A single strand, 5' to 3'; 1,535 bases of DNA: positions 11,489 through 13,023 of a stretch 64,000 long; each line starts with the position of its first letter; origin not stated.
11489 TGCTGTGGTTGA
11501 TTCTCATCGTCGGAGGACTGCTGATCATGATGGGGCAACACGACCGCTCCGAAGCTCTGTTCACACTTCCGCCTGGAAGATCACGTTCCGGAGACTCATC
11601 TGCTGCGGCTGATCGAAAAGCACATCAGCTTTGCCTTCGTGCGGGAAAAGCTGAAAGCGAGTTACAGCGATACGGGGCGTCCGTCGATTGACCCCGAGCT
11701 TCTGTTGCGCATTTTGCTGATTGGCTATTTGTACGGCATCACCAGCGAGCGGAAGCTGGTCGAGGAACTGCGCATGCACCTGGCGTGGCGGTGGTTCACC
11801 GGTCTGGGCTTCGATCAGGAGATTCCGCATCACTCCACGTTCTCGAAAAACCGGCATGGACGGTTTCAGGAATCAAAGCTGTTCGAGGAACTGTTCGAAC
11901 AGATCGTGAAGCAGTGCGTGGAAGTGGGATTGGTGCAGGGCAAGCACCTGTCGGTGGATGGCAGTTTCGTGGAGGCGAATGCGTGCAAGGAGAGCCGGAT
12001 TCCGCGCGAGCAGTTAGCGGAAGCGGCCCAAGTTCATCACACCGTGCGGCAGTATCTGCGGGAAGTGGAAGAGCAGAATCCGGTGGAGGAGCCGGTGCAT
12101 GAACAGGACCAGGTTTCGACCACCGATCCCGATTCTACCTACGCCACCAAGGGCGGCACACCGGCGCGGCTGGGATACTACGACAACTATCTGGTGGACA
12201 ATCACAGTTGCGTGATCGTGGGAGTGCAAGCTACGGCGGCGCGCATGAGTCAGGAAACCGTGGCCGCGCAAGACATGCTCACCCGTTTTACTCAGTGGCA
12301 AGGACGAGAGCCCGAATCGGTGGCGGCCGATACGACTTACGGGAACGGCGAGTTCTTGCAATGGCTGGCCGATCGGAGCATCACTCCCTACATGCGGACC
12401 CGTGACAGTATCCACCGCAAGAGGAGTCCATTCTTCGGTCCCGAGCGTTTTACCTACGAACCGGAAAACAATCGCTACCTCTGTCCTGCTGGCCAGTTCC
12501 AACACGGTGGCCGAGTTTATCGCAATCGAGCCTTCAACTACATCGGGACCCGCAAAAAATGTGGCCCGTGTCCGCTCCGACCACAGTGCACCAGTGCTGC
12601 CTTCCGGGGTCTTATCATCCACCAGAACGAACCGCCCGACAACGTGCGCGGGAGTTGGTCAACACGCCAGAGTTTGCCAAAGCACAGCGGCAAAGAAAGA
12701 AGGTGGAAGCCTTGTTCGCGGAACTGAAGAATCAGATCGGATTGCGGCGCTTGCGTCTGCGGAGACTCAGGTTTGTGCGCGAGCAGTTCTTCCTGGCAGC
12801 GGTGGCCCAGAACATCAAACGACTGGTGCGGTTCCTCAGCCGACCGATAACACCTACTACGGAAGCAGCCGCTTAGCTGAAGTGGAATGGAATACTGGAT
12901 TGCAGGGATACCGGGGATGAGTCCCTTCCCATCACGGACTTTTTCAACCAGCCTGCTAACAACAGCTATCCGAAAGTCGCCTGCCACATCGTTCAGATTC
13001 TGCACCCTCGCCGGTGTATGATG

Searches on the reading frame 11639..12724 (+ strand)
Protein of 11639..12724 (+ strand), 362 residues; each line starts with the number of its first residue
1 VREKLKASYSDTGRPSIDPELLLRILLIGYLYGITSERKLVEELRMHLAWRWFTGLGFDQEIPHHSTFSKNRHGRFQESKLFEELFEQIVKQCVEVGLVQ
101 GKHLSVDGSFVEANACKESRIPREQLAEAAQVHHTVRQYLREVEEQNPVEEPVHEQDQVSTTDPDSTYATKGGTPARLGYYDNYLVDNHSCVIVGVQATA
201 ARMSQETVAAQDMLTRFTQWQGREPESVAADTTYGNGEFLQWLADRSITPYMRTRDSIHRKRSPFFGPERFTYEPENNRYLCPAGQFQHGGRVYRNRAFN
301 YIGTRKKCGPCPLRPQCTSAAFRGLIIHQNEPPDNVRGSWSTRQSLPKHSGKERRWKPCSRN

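Call 10: search_protein_families(library=pfam, proteins=[window:11639-12724:+], max_evalue=0.01)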
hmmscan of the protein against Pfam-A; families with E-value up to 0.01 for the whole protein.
seq(362 aa): 3 families
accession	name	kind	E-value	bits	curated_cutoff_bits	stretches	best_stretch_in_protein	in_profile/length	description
PF05598.16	DUF772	-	6.8e-28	96.9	23.1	1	13-89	1-74/74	Transposase domain (DUF772)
PF01609.27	DDE_Tnp_1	-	6.7e-06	26.4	23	1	166-267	23-116/200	Transposase DDE domain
PF00665.32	rve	-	0.0038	17.9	32.6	0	184-253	28-97/102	Integrase core domain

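Call 21: search_protein_families(library=ncbifam, proteins=[window:11639-12724:+], max_evalue=0.001)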
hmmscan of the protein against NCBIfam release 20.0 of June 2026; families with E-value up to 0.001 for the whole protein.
seq(362 aa): 5 families
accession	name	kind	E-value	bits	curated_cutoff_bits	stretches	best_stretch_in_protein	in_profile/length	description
NF033551.1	transpos_IS1182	equivalog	6.7e-83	279.2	270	2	5-147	40-182/488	IS1182 family transposase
NF033581.1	transpos_IS5_4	equivalog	6e-34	117.7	140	1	3-263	16-230/285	IS5 family transposase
NF033593.1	transpos_ISNCY_1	equivalog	1.6e-15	56.7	325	1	3-114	35-143/444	ISNCY family transposase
NF033578.1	transpos_IS5_1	equivalog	3.4e-07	29.8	275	1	3-114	33-147/419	IS5 family transposase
NF033580.1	transpos_IS5_3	equivalog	8.2e-07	28.8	110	0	183-267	129-215/258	IS5 family transposase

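Call 42: find_homologous_proteins(query=window:11639-12631:+, max_evalue=1e-60)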
Query seq(331 aa) (331 aa): 5897 proteins with E <= 1e-60 among 8000 candidates; the best 120 are listed.
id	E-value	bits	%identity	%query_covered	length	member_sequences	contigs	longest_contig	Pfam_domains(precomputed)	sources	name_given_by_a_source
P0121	3.3e-216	735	95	100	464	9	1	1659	PF01609.28,PF13751.13,PF05598.17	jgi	jgi:transposase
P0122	3.8e-215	731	95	100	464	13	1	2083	PF01609.28,PF13751.13,PF05598.17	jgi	jgi:transposase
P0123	3.1e-214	728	95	100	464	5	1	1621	PF01609.28,PF13751.13,PF05598.17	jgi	jgi:transposase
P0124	9.0e-214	727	94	100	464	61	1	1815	PF01609.28,PF13751.13,PF05598.17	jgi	-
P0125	1.1e-213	727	94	100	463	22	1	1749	PF01609.28,PF13751.13,PF05598.17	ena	-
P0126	6.9e-212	721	93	100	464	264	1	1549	PF01609.28,PF13751.13,PF05598.17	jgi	jgi:transposase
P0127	4.9e-210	715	93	100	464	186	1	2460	PF01609.28,PF13751.13,PF05598.17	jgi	jgi:transposase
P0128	5.1e-210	715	94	98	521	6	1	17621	PF01609.28,PF05598.17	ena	-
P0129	6.7e-210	714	92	100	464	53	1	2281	PF01609.28,PF13751.13,PF05598.17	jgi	jgi:transposase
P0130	3.4e-209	712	92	100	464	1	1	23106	PF01609.28,PF13751.13,PF05598.17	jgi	jgi:transposase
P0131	1.1e-208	710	92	100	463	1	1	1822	PF01609.28,PF13751.13,PF05598.17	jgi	jgi:transposase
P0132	2.2e-208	709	92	100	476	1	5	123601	PF01609.28,PF13751.13,PF05598.17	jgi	jgi:transposase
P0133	2.4e-208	709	92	100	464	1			PF01609.28,PF13751.13,PF05598.17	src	-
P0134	7.3e-208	707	92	100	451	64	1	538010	PF01609.28,PF13751.13,PF05598.17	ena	-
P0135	1.8e-207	706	92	100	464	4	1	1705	PF01609.28,PF13751.13,PF05598.17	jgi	jgi:transposase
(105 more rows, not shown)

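Call 43: find_encoding_contigs(protein=P0130, flank=3000, max_places=3)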
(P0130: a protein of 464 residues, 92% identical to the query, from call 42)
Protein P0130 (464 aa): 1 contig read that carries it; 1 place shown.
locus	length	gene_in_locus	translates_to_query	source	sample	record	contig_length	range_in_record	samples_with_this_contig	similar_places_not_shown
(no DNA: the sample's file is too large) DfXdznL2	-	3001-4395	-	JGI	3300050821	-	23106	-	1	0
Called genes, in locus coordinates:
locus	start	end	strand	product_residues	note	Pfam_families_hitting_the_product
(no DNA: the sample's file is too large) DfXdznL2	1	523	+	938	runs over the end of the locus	PF25487:ETR1_N, PF05227:CHASE3, PF00989:PAS, PF08447:PAS_3, PF08448:PAS_4, PF13426:PAS_9, PF00989:PAS, PF08448:PAS_4, +5 more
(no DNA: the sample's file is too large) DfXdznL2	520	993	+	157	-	PF00072:Response_reg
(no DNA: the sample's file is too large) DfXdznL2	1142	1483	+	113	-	PF00589:Phage_integrase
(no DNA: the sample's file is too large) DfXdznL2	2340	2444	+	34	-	-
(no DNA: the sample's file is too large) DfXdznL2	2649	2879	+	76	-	PF19851:DUF6326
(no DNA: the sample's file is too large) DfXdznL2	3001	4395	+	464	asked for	PF05598:DUF772, PF01609:DDE_Tnp_1, PF13751:DDE_Tnp_1_6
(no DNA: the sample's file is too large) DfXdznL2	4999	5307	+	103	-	?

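Call 44: find_encoding_contigs(protein=P0132, flank=3000, max_places=5)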
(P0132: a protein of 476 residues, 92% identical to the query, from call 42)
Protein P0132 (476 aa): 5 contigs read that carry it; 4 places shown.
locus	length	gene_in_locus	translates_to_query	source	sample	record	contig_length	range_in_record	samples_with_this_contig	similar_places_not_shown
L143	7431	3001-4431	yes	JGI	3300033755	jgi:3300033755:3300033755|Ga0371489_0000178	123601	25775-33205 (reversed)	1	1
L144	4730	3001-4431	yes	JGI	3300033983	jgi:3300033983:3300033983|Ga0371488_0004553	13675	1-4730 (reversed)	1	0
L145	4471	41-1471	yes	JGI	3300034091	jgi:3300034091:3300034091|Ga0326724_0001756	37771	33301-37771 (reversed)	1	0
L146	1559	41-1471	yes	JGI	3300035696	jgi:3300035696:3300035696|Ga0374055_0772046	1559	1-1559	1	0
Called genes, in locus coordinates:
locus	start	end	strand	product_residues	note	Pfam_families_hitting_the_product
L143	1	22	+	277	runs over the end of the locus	PF13714:PEP_mutase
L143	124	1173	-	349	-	PF00248:Aldo_ket_red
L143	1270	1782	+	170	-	PF12867:DinB_2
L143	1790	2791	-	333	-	PF00586:AIRS, PF02769:AIRS_C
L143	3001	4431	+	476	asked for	PF05598:DUF772, PF01609:DDE_Tnp_1, PF13751:DDE_Tnp_1_6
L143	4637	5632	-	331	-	-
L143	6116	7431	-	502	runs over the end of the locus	PF13229:Beta_helix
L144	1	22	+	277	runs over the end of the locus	PF13714:PEP_mutase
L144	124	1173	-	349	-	PF00248:Aldo_ket_red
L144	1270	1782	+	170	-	PF12867:DinB_2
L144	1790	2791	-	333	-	PF00586:AIRS, PF02769:AIRS_C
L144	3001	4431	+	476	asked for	PF05598:DUF772, PF01609:DDE_Tnp_1, PF13751:DDE_Tnp_1_6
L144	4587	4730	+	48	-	?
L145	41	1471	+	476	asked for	PF05598:DUF772, PF01609:DDE_Tnp_1, PF13751:DDE_Tnp_1_6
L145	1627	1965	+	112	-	-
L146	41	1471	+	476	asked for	PF05598:DUF772, PF01609:DDE_Tnp_1, PF13751:DDE_Tnp_1_6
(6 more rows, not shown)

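Call 45: find_encoding_contigs(protein=P0134, flank=3000, max_places=5)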
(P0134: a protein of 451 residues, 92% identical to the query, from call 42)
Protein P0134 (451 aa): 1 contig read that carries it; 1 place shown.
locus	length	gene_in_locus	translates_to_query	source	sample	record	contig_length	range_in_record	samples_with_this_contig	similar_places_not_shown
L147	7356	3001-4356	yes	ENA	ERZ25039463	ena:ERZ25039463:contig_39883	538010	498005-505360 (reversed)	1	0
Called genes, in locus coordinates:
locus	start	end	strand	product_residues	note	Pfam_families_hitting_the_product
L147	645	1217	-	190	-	PF17801:Melibiase_C (weak)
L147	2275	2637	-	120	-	-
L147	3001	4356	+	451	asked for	PF05598:DUF772, PF01609:DDE_Tnp_1, PF13751:DDE_Tnp_1_6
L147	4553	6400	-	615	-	PF00486:Trans_reg_C, PF13181:TPR_8 (faint), PF07719:TPR_2 (faint), PF13431:TPR_17 (faint)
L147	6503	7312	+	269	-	-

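Call 49: find_encoding_contigs(protein=P0127, flank=2000, max_places=4)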
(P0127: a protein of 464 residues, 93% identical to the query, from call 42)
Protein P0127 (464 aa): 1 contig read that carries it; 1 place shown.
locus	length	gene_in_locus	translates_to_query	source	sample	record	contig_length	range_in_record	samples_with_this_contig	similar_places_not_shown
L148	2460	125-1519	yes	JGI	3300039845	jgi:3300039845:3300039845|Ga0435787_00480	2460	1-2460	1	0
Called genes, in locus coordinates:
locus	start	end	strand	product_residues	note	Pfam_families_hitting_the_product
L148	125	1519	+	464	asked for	PF05598:DUF772, PF01609:DDE_Tnp_1, PF13751:DDE_Tnp_1_6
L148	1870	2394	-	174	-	PF02371:Transposase_20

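Call 50: find_encoding_contigs(protein=P0122, flank=2000, max_places=4)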
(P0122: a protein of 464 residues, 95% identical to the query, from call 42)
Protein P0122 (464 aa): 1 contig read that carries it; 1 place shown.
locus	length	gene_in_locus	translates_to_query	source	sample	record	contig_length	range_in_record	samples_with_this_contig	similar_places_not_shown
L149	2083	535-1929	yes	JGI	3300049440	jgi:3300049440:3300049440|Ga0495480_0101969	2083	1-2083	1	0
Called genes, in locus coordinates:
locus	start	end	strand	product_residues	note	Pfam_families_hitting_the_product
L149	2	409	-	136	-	?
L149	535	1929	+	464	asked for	PF05598:DUF772, PF01609:DDE_Tnp_1, PF13751:DDE_Tnp_1_6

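Call 54: find_encoding_contigs(protein=P0121, flank=2000, max_places=3)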
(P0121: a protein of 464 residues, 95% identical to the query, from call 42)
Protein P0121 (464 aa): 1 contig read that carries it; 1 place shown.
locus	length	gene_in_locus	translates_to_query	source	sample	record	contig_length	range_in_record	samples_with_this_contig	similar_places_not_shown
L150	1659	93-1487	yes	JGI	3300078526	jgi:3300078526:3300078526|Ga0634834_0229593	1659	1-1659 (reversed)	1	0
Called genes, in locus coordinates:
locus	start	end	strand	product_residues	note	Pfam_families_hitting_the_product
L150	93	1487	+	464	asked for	PF05598:DUF772, PF01609:DDE_Tnp_1, PF13751:DDE_Tnp_1_6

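Call 55: find_encoding_contigs(protein=P0124, flank=2000, max_places=3)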
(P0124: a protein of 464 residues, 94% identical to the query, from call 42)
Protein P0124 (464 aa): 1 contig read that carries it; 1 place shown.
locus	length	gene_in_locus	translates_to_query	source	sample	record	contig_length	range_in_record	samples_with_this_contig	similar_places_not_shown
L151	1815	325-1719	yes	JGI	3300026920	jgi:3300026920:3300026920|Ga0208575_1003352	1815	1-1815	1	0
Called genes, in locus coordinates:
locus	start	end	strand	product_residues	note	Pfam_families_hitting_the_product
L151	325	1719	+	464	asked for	PF05598:DUF772, PF01609:DDE_Tnp_1, PF13751:DDE_Tnp_1_6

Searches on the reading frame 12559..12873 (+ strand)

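Call 10: search_protein_families(library=pfam, proteins=[window:12559-12873:+], max_evalue=0.01)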
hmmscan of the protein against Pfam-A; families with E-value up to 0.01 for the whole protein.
seq(105 aa): 2 families
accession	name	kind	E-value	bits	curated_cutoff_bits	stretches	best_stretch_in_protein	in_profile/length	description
PF13751.12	DDE_Tnp_1_6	-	1.1e-12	48.8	25.1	1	24-89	58-124/125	Transposase DDE domain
PF01609.27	DDE_Tnp_1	-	7.3e-08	32.8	23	1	19-86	127-200/200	Transposase DDE domain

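Call 21: search_protein_families(library=ncbifam, proteins=[window:12559-12873:+], max_evalue=0.001)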
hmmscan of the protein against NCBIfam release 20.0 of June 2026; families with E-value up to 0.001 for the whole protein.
seq(105 aa): 4 families
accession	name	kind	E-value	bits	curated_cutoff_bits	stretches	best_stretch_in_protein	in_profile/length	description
NF033551.1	transpos_IS1182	equivalog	7.6e-18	64.6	270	1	19-91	414-487/488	IS1182 family transposase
NF033593.1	transpos_ISNCY_1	equivalog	8.3e-08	31.3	325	1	27-90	380-443/444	ISNCY family transposase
NF033578.1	transpos_IS5_1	equivalog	6.2e-06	25.6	275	1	28-91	355-418/419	IS5 family transposase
NF033581.1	transpos_IS5_4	equivalog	1.2e-05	24.8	140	1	23-86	221-284/285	IS5 family transposase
